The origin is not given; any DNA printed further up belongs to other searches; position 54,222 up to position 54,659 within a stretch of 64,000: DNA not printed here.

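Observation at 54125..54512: RpoA1 carries a Lys-rich tail ending in a mini-domain that is duplicated as a free 46-aa ORF between rpoA1 and rpoA2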

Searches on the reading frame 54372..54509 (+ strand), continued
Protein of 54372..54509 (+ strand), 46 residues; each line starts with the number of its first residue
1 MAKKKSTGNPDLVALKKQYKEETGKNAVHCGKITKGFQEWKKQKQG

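Call 40: search_solved_structures(query=A3, max_evalue=10, show_alignments=3)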
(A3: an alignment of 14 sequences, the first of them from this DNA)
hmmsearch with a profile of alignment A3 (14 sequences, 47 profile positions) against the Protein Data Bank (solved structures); distinct sequences matched with E-value up to 10: 6.
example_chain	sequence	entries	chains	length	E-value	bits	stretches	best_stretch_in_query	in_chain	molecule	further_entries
3o3m_B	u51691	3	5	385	0.25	14.3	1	15-29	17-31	beta subunit 2-hydroxyacyl-CoA dehydratase | beta-subunit 2-hydroxyacyl-CoA dehydratase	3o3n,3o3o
1d2d_A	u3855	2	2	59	0.46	13.4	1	9-27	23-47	TRNA SYNTHETASE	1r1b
1bjj_A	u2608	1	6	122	0.75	12.7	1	21-29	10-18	AGKISTRODOTOXIN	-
1a2a_A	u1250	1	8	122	0.76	12.7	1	21-29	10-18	PHOSPHOLIPASE A2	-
2e5x_A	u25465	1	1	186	1.3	12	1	26-43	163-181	Hypothetical protein PH1917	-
1v7r_A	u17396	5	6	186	1.4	11.8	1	26-43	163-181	hypothetical protein PH1917 | NTPASE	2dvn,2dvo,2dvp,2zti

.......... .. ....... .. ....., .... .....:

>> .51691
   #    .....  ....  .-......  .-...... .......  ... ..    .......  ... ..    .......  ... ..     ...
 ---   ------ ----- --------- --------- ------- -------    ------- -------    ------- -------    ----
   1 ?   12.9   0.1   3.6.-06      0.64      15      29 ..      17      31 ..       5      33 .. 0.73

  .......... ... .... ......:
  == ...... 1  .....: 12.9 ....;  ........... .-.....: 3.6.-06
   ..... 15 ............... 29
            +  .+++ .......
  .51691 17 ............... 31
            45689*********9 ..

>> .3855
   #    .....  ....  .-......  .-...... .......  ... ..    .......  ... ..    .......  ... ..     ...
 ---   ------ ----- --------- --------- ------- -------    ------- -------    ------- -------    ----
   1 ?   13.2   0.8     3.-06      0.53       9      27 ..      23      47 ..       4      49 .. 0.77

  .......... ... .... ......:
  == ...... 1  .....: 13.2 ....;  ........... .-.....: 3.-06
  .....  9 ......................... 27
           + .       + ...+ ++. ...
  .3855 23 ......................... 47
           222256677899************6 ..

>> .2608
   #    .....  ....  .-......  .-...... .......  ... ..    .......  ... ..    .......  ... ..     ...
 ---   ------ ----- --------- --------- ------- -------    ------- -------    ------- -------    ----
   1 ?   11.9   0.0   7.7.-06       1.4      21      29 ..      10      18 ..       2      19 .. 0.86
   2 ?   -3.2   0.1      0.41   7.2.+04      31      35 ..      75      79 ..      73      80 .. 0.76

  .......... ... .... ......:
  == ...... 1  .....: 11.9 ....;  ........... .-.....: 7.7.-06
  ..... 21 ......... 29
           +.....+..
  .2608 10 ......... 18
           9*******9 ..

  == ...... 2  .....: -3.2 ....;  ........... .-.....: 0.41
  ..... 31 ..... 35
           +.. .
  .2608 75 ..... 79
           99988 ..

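Call 41: search_protein_families(library=ncbifam, proteins=[window:54372-54509:+, P0117, P0122, P0132], max_evalue=1)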
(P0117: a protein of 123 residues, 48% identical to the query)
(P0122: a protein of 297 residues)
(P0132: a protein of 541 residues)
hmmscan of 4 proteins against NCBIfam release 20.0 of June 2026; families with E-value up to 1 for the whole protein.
seq(46 aa): 1 family
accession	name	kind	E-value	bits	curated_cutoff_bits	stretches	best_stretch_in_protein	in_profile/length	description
NF011587.0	PRK15011.1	equivalog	0.26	10.1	693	1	5-33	119-147/393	sugar efflux transporter SetB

P0117 (123 aa): 6 families
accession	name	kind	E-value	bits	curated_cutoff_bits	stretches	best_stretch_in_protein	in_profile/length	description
TIGR02966.1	phoR_proteo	equivalog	0.0013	17.9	334.2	1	49-113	79-138/333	phosphate regulon sensor histidine kinase PhoR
NF008312.0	PRK11100.1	equivalog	0.0095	14.8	356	1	63-115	230-282/477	two-component system sensor histidine kinase CreC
NF046044.1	PnpS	equivalog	0.017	14.2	400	1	75-112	152-193/390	two-component system histidine kinase PnpS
NF033093.1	HK_VicK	exception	0.027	13.1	680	1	64-111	184-231/448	cell wall metabolism sensor histidine kinase VicK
NF033091.0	HK_VanS_ACDEFG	equivalog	0.047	12.8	400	1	92-114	77-99/293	vancomycin resistance histidine kinase VanS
NF007007.0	PRK09470.1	equivalog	0.39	9.6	486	0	5-65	58-119/463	envelope stress sensor histidine kinase CpxA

P0122 (297 aa): 104 families (the best 25 are shown)
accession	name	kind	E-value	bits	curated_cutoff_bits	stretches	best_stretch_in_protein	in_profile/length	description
NF038297.2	hybrid_HK_HrmK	equivalog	5.8e-20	71.5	725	2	174-290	487-603/607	hybrid histidine kinase/response regulator HrmK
NF041946.1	LuxO_transreg_Vib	equivalog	2.3e-15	56.3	800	1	183-283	2-100/463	quorum-sensing sigma-54 dependent transcriptional regulator LuxO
NF047465.1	hybrid_HK_LvrA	exception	7e-15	54.1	1200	2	160-284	450-573/819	hybrid histidine kinase/response regulator LvrA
NF008302.0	PRK11091.1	equivalog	7.7e-15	54.1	838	2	157-290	505-638/779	aerobic respiration two-component sensor histidine kinase ArcB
NF007969.0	PRK10693.1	equivalog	1.7e-14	53.6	329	1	175-292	5-118/337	two-component system response regulator RssB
NF007346.1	PRK09836.1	equivalog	2.6e-14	53.5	420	1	180-286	3-107/227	copper/silver response regulator transcription factor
NF045944.1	ResRegRpaBCyano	equivalog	3.6e-14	52.7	330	1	181-286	1-103/229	response regulator transcription factor RpaB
TIGR02875.1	spore_0_A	equivalog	4e-14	52.5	200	1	177-287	2-114/262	sporulation transcription factor Spo0A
TIGR01387.1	cztR_silR_copR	subfamily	4.7e-14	52.6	279.2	1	180-286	1-105/218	heavy metal response regulator transcription factor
NF012227.0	AdeR_RR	equivalog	7.8e-14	51.7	340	1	179-284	13-115/239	efflux system response regulator transcription factor AdeR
NF008296.0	PRK11083.1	equivalog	1.4e-13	50.8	273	1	178-283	4-106/228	two-component system response regulator CreB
TIGR02154.1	PhoB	equivalog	1.7e-13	50.4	296.2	1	179-284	4-109/226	phosphate regulon transcriptional regulator PhoB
NF045991.1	RespRegCtrARhodob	equivalog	1.9e-13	50.7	350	1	180-284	3-105/224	response regulator transcription factor CtrA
NF007135.0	PRK09581.1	equivalog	4.5e-13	48.8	474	1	181-283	5-108/457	PleD family two-component system response regulator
NF041947.1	LuxQ_Vibrio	equivalog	9.5e-13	46.9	1200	2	176-285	721-829/843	quorum-sensing autoinducer 2 sensor kinase/phosphatase LuxQ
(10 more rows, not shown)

P0132 (541 aa): 2 families
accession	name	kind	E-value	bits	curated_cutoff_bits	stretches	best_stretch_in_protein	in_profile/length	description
NF009086.0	PRK12421.1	equivalog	0.0015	17.6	318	1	377-471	157-246/389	ATP phosphoribosyltransferase regulatory subunit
NF010027.0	PRK13502.1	equivalog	0.15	11.5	384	0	319-382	128-192/282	HTH-type transcriptional activator RhaR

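Call 58: find_related_loci(query=A3, collection=viral_contigs, flank=5000)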
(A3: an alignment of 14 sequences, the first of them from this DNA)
Query A3 (46 aa) in viral_contigs; peptide patterns used: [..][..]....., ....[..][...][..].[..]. (x = any residue, [..] = any of these).
335 stretches matched a pattern, but none encodes a relative of the query by tblastn (E <= 1e-3).

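Call 59: search_protein_families(library=pfam, proteins=[P0140, P0149, P0161, P0172, P0181, P0187, P0194, P0208, P0217, P0227], max_evalue=0.001)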
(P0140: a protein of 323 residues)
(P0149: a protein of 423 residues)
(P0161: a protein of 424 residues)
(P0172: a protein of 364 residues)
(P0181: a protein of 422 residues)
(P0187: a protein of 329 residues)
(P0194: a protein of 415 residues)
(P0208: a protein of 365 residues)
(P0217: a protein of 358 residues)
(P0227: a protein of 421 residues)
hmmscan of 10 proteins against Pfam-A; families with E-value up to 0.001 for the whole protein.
P0140 (323 aa): 0 families

P0149 (423 aa): 0 families

P0161 (424 aa): 0 families

P0172 (364 aa): 1 family
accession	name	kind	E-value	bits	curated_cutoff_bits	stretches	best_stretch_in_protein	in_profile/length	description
PF04998.22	RNA_pol_Rpb1_5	-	3.8e-20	72.9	28.5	1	1-73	12-67/267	RNA polymerase Rpb1, domain 5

P0181 (422 aa): 0 families

P0187 (329 aa): 1 family
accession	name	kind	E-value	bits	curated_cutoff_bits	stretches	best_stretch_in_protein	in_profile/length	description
PF01294.23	Ribosomal_L13e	-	8.9e-10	39.2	24.9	1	48-130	57-140/180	Ribosomal protein L13e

P0194 (415 aa): 8 families
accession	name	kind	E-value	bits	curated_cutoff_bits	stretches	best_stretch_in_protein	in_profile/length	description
PF00072.30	Response_reg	-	9.4e-19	68.1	30.2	1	298-404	1-105/111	Response regulator receiver domain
PF00025.27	Arf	-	6e-18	65.4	22.3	1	11-161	15-147/174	ADP-ribosylation factor family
PF08477.19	Roc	-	7.2e-08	33.1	27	1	12-137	1-119/119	Ras of Complex, Roc, domain of DAPkinase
PF03029.23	ATP_bind_1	-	1.5e-06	28.6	27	1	63-146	88-175/240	Conserved hypothetical ATP binding protein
PF00503.26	G-alpha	-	5.8e-06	26.1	48.8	0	37-138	159-262/333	G-protein alpha subunit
PF04670.18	Gtr1_RagA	-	4.1e-05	23.5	22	1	12-142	1-127/232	Gtr1/RagA G protein conserved region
PF00071.28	Ras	-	5.2e-05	23.3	21.6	1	12-143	1-123/162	Ras family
PF00009.33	GTP_EFTU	-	0.00016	21.7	26.5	1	21-332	14-151/188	Elongation factor Tu GTP binding domain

P0208 (365 aa): 0 families

P0217 (358 aa): 4 families
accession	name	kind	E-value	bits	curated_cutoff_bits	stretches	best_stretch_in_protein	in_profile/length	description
PF13240.11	Zn_Ribbon_1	-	1.4e-08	34.7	25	1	337-358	2-23/23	zinc-ribbon domain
PF13248.11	Zn_ribbon_3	-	4.7e-06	26.3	27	1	335-358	3-26/26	zinc-ribbon domain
PF12773.13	DZR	-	6.7e-06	26.6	27.3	1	336-355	26-45/45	Double zinc ribbon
PF24460.1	DUF7575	-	4e-05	23.3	28.5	1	337-358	6-27/28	Domain of unknown function (DUF7575)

P0227 (421 aa): 0 families

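Call 60: fold_search(model_id=the predicted structure, library=viral)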
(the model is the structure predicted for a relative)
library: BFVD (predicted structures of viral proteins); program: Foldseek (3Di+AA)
matches with E <= 10: 42; with E <= 0.001: 0
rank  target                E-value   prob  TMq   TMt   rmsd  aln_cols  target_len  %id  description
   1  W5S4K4                1.5e+00  0.23  0.45  0.18   6.0        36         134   22  Uncharacterized protein [Pithovirus sibericum]
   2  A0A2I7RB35            2.0e+00  0.08  0.38  0.22   6.8        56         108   18  (no name in the UniProt tables at hand)
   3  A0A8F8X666            2.5e+00  0.15  0.39  0.02   2.9        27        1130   18  (no name in the UniProt tables at hand)
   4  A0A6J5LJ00            2.9e+00  0.11  0.45  0.33   5.3        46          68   26  Uncharacterized protein [uncultured Caudovirales phage]
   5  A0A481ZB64            3.1e+00  0.13  0.47  0.16   3.9        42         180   21  Uncharacterized protein [Pithovirus LCPAC304]
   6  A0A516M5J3            3.1e+00  0.02  0.23  0.21  10.4        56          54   20  (no name in the UniProt tables at hand)
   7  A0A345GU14            3.4e+00  0.11  0.42  0.21   5.1        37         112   30  Uncharacterized protein [Ralstonia phage GP4]
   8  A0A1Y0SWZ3            3.4e+00  0.08  0.40  0.09   8.3        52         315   25  Uncharacterized protein [Pseudomonas phage Skulduggery]
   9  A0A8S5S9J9            3.4e+00  0.05  0.33  0.05   9.4        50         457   16  BspA family leucine-rich repeat surface protein [Phage sp. ctGns7]
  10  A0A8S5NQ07            3.9e+00  0.11  0.44  0.29   3.7        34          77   29  Uncharacterized protein [Myoviridae sp. ct2th6]
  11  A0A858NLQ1            4.2e+00  0.30  0.63  0.13   2.5        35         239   23  (no name in the UniProt tables at hand)
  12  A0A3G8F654            4.2e+00  0.08  0.39  0.14   7.5        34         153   26  (no name in the UniProt tables at hand)
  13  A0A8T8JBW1            4.2e+00  0.06  0.32  0.20   7.6        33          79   21  (no name in the UniProt tables at hand)
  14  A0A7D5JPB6            4.6e+00  0.10  0.45  0.15   3.4        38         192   21  (no name in the UniProt tables at hand)
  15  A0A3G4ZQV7            4.6e+00  0.04  0.32  0.26   5.2        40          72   15  Uncharacterized protein [Barrevirus sp.]
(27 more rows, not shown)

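Call 62: list_cluster_members(proteins=[P0142, P0172, P0187, P0164, P0132, P0001])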
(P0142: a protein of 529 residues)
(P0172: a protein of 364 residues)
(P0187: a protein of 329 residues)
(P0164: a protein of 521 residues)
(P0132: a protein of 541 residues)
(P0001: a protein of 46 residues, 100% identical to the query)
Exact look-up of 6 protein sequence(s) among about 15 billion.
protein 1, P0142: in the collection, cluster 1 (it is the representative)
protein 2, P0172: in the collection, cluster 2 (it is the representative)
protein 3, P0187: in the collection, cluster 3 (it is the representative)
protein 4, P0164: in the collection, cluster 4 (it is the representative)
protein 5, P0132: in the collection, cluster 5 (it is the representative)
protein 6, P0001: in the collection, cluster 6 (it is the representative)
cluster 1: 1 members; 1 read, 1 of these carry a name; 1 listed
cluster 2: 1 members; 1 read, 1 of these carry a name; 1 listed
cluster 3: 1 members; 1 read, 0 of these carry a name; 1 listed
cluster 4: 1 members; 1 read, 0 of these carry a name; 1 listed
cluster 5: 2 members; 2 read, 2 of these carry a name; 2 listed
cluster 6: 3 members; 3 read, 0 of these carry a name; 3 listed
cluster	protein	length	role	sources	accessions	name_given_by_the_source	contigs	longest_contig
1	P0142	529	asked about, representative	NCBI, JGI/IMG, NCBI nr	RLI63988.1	MAG: hypothetical protein DRO88_08525 [Promethearchaeia archaeon] | MAG: hypothetical protein DRO88_08525 [Candidatus Lokiarchaeia archaeon]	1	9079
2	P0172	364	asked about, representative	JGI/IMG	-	hypothetical protein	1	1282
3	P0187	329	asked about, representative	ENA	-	-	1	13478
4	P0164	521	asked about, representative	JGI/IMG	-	-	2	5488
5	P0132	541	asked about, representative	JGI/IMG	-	hypothetical protein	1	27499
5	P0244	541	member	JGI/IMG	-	hypothetical protein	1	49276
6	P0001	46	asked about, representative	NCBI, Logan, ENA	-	-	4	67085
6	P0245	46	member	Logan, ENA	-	-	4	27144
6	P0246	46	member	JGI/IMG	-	-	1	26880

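Call 78: search_protein_families(library=pfam, proteins=[P0110, P0114, P0103, P0122, P0061, P0240, P0130], max_evalue=0.1)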
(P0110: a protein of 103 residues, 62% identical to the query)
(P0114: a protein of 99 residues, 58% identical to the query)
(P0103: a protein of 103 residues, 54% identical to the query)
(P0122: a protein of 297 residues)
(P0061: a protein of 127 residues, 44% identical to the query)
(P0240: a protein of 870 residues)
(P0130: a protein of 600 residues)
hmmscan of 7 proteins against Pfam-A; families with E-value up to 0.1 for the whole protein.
P0110 (103 aa): 3 families
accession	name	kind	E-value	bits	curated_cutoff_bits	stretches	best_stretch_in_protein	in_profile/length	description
PF01402.27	RHH_1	-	0.00063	20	20.5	1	38-77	1-39/39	Ribbon-helix-helix protein, copG family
PF06513.16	DUF1103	-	0.048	13.7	25.2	1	19-71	57-106/215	Repeat of unknown function (DUF1103)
PF12651.13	RHH_3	-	0.077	13.4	21.6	0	36-77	2-42/44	Ribbon-helix-helix domain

P0114 (99 aa): 0 families

P0103 (103 aa): 6 families
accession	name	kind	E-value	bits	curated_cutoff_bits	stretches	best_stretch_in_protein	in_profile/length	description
PF05205.17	COMPASS-Shg1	-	0.0017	19.6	24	1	60-101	17-58/102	COMPASS (Complex proteins associated with Set1p) component shg1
PF12651.13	RHH_3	-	0.014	15.7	21.6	0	48-89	2-42/44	Ribbon-helix-helix domain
PF01402.27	RHH_1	-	0.024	15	20.5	1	50-89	1-39/39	Ribbon-helix-helix protein, copG family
PF07252.16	DUF1433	-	0.041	14.6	30.8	1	44-85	2-44/88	Protein of unknown function (DUF1433)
PF19995.5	iSTAND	-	0.044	14.6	24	1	35-97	50-123/163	inactive STAND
PF25375.1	Lin-15B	-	0.086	13.3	27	0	6-69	9-73/121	Lin-15B-like domain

P0122 (297 aa): 2 families
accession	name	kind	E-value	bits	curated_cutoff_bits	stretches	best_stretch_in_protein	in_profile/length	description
PF00072.30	Response_reg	-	2e-19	70.2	30.2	1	181-287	2-106/111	Response regulator receiver domain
PF00512.31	HisKA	-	7.6e-08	32.7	26.9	1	104-150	4-50/66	His Kinase A (phospho-acceptor) domain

P0061 (127 aa): 1 family
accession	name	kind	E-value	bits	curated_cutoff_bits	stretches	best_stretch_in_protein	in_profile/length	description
PF00005.33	ABC_tran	-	0.0018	19.3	25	1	101-127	1-27/137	ABC transporter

P0240 (870 aa): 6 families
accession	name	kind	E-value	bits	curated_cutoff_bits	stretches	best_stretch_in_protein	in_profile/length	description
PF00078.32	RVT_1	-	4.6e-19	69.4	29.6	1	584-779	1-200/205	Reverse transcriptase (RNA-dependent DNA polymerase)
PF14130.12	Cap4_nuclease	-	2.1e-15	57.9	26.2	1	62-267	3-200/200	Cap4, dsDNA endonuclease domain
PF13855.12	LRR_8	-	2.7e-12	46.7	27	2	380-426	13-61/61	Leucine rich repeat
PF23598.1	LRR_14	-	3.1e-10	39.8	40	1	366-487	44-166/353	Leucine-rich repeat region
PF12799.13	LRR_4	-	2.8e-07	31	27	2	391-430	1-40/44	Leucine Rich repeats (2 copies)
PF00560.39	LRR_1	-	2.4e-05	24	20.6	0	392-413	1-23/23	Leucine Rich Repeat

P0130 (600 aa): 3 families
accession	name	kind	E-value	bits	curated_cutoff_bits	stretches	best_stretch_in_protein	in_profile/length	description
PF05048.19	NosD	-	6.5e-22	78.5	23.6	1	103-272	40-212/212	Periplasmic copper-binding protein (NosD)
PF13229.12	Beta_helix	-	1.6e-17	64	25.9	1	85-230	9-149/158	Right handed beta helix region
PF25742.1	Phage_Gene33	-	0.033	14.8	27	0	539-578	13-52/100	Phage Gene 33 protein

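Call 79: search_protein_families(library=pfam, alignment_id=A4, max_evalue=1)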
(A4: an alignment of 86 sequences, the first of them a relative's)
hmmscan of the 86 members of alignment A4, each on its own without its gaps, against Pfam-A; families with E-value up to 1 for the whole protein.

A. member 1, P0001 (46 aa): 1 family
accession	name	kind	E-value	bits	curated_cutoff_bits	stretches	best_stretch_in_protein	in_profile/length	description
PF00458.25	WHEP-TRS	-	0.021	15.3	32.5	1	12-26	32-46/53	WHEP-TRS domain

B. families by the number of members that match (of 86 scanned): 75 families (the first 25 are shown)
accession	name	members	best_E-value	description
PF25742.1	Phage_Gene33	7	0.021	Phage Gene 33 protein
PF18767.7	AID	5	0.013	Activation induced deaminase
PF01402.27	RHH_1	3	0.00063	Ribbon-helix-helix protein, copG family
PF12651.13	RHH_3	2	0.014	Ribbon-helix-helix domain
PF00458.25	WHEP-TRS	2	0.021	WHEP-TRS domain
PF05256.17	UPF0223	2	0.035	Uncharacterised protein family (UPF0223)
PF11518.13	DUF3221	2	0.057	Protein of unknown function (DUF3221)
PF18349.7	PAZ_4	2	0.061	PAZ domain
PF00217.24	ATP-gua_Ptrans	2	0.062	ATP:guanido phosphotransferase, C-terminal catalytic domain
PF00512.31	HisKA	1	0.00014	His Kinase A (phospho-acceptor) domain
PF05887.16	Trypan_PARP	1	0.0007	Procyclic acidic repetitive protein (PARP)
PF14002.11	YniB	1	0.00075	YniB-like protein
PF21349.2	RUBY_RBDX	1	0.00085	Rubrerythrin, rubredoxin-like domain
PF05205.17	COMPASS-Shg1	1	0.0017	COMPASS (Complex proteins associated with Set1p) component shg1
PF13453.11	Zn_ribbon_TFIIB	1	0.003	Transcription factor zinc-finger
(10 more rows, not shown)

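Call 80: search_protein_families(library=phrogs, proteins=[window:54372-54509:+, P0131, P0033, P0009, P0040], max_evalue=1)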
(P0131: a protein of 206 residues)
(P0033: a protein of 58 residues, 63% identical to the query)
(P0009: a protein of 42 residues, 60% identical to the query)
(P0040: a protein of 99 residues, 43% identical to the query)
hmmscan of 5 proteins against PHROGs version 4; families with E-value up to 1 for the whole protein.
seq(46 aa): 1 family
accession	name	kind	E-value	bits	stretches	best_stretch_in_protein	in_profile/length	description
phrog_11006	-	unknown function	0.11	13.9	1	9-45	33-70/80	-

P0131 (206 aa): 2 families
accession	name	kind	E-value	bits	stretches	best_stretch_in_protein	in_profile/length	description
phrog_26403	-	unknown function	0.014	16.3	1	108-166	65-120/125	-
phrog_13259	-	unknown function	0.069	14.1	1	42-63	14-34/55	-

P0033 (58 aa): 3 families
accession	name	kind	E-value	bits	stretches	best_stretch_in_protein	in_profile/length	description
phrog_13510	-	unknown function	0.06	14.5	1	7-30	30-53/102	-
phrog_426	-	head and packaging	0.17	13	1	8-58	135-182/184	terminase small subunit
phrog_19286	-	unknown function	0.2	12.8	1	46-55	39-48/52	-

P0009 (42 aa): 1 family
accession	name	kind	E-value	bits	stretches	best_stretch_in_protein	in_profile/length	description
phrog_34131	-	unknown function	0.14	13.3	1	12-26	31-45/51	-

P0040 (99 aa): 3 families
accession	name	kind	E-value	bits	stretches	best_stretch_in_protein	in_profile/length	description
phrog_1716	-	tail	0.027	13.9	1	2-47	679-724/943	tail length tape measure protein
phrog_12360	-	unknown function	0.11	13.4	1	27-57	18-48/135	-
phrog_24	-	tail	0.22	10.5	1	4-47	818-861/1151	tail length tape measure protein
